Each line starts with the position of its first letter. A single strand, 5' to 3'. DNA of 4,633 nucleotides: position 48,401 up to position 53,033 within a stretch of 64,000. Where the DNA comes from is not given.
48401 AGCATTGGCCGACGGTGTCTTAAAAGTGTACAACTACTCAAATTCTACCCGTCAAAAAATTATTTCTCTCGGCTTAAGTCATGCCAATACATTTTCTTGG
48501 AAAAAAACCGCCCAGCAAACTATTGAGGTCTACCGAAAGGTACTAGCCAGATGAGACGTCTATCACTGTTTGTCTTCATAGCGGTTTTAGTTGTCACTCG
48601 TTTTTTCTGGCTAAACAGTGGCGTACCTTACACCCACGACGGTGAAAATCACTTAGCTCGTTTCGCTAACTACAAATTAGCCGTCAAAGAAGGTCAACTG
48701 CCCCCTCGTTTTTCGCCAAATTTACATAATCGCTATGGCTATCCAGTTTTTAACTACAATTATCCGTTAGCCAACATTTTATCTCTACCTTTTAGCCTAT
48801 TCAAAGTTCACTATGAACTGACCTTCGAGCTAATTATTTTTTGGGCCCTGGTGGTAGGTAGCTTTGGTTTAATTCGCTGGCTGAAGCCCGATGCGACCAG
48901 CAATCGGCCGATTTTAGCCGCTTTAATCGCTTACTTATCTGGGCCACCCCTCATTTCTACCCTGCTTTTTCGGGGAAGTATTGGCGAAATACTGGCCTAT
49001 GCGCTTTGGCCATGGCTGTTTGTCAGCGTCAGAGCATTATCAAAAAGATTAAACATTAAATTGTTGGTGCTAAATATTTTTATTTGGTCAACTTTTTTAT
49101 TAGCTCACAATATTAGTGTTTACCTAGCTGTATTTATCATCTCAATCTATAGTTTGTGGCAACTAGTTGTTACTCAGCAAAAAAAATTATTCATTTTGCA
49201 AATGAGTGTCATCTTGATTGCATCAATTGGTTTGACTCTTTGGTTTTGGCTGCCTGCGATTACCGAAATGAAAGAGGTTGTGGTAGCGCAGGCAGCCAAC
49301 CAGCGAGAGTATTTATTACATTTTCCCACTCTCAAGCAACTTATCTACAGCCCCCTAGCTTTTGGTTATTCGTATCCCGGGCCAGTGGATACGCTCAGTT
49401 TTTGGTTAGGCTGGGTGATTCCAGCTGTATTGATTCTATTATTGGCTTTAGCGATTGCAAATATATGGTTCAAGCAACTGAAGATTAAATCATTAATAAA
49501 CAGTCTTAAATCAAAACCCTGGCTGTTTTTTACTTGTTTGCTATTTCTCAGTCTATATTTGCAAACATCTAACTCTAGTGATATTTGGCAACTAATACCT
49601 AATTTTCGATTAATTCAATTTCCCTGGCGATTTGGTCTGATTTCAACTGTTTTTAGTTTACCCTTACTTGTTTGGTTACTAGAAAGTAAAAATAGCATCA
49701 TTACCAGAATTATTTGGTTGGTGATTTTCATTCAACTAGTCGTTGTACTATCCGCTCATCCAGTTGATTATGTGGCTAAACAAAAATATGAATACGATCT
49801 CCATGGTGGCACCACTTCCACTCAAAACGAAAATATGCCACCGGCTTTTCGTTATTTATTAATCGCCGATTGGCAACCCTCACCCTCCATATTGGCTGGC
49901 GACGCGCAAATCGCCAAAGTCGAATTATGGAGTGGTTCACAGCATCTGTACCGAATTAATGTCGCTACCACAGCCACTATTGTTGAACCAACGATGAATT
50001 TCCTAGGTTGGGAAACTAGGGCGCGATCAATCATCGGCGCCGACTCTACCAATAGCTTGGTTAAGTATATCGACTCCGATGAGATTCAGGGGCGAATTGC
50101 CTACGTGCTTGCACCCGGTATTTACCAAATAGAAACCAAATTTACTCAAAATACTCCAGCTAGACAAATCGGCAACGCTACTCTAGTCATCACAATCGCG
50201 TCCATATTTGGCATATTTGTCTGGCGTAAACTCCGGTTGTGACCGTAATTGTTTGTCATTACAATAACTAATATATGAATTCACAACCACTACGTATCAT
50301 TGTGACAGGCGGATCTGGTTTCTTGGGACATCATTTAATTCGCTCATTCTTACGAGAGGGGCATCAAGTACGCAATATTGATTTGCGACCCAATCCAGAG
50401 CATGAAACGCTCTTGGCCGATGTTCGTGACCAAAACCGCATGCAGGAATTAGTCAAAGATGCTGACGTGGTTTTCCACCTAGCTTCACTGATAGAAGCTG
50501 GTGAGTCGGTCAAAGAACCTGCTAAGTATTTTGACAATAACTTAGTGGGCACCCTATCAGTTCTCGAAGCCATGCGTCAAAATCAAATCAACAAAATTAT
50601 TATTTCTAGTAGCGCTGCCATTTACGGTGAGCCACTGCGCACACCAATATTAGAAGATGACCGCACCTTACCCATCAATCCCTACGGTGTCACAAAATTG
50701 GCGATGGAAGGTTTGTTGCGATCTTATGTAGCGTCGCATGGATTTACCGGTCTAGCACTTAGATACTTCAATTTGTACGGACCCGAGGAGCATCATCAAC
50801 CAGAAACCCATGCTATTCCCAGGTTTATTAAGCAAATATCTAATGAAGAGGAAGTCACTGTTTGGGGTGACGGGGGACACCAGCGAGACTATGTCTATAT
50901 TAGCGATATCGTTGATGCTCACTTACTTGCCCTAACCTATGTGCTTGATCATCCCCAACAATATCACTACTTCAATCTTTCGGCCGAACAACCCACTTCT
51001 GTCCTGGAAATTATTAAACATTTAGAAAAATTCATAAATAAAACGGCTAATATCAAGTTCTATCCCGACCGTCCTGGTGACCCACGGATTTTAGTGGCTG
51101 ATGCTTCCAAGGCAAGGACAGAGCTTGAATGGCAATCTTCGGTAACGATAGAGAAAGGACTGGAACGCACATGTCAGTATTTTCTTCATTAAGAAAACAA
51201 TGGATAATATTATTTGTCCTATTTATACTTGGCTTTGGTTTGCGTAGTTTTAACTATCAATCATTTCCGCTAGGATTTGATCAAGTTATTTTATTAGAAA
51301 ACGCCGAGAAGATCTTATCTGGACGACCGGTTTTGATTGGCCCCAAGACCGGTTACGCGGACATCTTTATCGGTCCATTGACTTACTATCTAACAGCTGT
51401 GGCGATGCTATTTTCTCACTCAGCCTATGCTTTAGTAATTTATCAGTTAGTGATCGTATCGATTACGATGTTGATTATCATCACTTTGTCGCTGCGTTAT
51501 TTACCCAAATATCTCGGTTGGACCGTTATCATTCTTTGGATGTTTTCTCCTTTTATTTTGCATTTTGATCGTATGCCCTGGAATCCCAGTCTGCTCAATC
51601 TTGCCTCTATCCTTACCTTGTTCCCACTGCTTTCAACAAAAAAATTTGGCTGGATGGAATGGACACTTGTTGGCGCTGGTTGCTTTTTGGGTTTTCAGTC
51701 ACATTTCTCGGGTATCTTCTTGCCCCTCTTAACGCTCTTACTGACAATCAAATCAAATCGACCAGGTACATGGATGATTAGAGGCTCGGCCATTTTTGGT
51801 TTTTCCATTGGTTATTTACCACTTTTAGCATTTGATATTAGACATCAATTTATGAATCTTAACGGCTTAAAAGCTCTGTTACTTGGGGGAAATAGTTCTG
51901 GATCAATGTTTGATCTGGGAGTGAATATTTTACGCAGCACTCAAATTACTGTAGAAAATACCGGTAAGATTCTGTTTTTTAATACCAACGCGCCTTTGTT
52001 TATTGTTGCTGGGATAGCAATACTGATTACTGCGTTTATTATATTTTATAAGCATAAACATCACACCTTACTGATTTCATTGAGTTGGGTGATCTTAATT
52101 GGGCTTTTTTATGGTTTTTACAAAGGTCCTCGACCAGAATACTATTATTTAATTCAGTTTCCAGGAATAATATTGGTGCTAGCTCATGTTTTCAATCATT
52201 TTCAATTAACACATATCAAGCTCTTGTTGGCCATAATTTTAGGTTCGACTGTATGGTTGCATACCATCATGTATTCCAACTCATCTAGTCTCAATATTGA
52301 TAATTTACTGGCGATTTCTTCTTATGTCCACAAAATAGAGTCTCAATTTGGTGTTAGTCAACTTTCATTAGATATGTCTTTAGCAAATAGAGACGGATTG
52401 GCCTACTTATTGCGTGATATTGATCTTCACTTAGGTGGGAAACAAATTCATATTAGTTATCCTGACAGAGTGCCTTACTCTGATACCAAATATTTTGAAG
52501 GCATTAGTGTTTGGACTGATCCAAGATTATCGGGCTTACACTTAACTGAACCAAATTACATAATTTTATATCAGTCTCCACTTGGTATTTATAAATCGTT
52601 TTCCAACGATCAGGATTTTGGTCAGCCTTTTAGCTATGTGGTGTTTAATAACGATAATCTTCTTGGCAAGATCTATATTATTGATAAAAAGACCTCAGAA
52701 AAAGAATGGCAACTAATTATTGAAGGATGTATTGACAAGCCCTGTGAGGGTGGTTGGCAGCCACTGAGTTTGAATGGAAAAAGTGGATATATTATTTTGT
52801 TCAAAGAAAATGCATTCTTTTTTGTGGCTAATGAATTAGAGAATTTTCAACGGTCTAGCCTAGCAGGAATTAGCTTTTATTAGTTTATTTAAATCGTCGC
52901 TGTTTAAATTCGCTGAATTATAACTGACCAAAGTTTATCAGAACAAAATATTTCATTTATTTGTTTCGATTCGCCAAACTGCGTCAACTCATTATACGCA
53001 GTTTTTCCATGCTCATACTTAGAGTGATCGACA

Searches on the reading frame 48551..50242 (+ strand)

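Call 83: search_protein_families(library=pfam, proteins=[window:48551-50242:+], max_evalue=0.001)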
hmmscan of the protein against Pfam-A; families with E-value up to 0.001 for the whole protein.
window:48551-50242:+ (563 aa): 1 family
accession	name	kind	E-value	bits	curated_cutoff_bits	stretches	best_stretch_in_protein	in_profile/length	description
PF10131.15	PTPS_related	-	9.7e-06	24.8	26.4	1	90-403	24-308/621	6-pyruvoyl-tetrahydropterin synthase related domain; membrane protein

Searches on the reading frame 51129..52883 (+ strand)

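Call 37: search_protein_families(library=pfam, proteins=[window:51129-52883:+], max_evalue=0.01)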
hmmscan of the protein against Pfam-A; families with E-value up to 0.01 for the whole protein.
window:51129-52883:+ (584 aa): 1 family
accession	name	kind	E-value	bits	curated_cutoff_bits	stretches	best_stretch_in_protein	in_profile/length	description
PF13231.12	PMT_2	-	0.004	17.8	26.1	1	86-208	8-132/160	Dolichyl-phosphate-mannose-protein mannosyltransferase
